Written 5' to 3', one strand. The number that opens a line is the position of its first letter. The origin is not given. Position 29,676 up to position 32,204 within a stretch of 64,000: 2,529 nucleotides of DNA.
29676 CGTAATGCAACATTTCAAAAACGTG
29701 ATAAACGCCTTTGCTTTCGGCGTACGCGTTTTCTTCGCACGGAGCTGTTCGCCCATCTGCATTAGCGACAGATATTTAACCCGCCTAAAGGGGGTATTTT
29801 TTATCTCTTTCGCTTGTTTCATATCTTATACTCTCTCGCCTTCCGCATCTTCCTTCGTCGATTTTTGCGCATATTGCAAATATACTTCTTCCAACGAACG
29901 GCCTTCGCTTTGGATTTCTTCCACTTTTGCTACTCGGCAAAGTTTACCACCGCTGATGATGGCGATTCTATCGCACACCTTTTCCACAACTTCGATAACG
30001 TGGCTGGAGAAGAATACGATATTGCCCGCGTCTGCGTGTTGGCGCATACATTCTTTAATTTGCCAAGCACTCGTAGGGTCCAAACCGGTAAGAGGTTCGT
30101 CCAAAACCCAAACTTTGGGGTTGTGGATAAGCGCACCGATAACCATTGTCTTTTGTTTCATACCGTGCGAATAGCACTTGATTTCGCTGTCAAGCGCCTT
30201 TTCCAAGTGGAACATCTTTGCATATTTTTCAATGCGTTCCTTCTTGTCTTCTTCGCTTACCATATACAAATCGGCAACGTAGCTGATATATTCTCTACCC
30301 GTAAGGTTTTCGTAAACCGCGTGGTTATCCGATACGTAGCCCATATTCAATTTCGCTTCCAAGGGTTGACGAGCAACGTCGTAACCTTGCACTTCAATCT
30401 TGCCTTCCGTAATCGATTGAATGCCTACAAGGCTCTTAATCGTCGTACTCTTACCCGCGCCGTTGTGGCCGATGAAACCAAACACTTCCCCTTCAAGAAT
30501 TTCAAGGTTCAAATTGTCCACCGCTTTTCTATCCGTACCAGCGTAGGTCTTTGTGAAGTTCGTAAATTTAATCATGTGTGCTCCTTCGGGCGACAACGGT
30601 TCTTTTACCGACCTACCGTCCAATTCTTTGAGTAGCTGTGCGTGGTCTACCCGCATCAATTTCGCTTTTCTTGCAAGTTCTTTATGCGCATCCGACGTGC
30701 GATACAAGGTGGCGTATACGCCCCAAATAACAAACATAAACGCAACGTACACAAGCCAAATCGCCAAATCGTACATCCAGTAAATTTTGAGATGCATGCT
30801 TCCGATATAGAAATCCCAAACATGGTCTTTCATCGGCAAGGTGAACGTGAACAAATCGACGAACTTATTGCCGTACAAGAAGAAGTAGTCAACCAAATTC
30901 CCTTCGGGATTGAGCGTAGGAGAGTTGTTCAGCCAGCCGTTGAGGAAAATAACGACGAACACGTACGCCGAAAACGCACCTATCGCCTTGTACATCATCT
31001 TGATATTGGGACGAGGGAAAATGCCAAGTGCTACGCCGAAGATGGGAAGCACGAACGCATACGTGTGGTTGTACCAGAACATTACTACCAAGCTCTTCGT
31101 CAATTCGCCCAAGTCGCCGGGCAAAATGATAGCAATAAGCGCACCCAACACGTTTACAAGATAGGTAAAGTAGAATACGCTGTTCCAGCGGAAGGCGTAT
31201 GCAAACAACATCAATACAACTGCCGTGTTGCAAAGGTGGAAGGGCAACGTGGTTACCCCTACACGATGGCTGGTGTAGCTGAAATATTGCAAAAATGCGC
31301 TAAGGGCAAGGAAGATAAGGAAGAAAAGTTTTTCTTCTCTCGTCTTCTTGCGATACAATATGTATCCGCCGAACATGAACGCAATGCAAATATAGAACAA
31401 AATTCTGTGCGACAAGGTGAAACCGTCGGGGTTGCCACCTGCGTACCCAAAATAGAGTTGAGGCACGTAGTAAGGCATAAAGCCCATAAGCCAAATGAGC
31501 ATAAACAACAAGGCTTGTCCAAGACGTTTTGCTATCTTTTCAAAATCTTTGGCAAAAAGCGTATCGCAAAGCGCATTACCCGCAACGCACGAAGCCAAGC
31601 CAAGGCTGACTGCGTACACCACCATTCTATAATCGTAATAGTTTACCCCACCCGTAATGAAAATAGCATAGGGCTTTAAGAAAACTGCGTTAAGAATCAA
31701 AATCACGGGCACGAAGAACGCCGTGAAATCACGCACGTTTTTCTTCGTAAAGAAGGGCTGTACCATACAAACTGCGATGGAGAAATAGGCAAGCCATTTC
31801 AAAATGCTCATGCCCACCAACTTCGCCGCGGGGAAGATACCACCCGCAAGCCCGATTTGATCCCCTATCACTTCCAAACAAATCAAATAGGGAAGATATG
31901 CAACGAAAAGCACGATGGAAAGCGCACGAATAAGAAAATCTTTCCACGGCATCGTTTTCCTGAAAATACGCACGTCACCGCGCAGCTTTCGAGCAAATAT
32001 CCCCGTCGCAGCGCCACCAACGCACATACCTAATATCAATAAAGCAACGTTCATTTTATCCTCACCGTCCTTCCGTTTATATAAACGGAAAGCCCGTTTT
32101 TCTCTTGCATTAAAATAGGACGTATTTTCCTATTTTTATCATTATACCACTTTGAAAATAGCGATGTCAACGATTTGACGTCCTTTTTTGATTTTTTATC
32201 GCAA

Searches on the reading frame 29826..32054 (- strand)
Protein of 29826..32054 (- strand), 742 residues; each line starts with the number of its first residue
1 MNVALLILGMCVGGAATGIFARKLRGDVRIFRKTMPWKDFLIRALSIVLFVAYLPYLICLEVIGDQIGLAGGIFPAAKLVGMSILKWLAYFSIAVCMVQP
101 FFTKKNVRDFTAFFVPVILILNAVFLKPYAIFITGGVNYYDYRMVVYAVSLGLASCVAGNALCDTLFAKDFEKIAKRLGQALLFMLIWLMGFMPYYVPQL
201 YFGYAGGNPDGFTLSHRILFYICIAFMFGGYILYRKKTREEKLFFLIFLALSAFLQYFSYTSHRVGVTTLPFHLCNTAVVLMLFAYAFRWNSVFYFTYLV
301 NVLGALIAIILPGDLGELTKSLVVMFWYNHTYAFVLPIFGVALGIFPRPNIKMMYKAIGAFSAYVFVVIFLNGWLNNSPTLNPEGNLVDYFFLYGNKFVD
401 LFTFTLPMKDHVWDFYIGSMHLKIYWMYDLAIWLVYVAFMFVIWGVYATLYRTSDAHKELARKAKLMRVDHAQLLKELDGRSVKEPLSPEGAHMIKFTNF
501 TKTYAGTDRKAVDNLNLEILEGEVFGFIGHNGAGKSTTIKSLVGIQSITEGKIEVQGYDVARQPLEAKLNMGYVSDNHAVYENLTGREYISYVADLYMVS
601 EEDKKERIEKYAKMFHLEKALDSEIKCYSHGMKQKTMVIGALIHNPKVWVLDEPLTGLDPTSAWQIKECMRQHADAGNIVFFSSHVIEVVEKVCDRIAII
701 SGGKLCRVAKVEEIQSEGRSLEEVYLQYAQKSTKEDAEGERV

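Call 65: search_protein_families(library=pfam, proteins=[window:29826-32054:-], max_evalue=0.00001)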
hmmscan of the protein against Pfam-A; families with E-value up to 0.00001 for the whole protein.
window:29826-32054:- (742 aa): 2 families
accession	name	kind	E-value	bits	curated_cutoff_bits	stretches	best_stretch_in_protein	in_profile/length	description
PF00005.33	ABC_tran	-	7.6e-26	91.8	25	1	513-655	2-136/137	ABC transporter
PF14808.11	TMEM164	-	3e-17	63.3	25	1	212-421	2-194/217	TMEM164 family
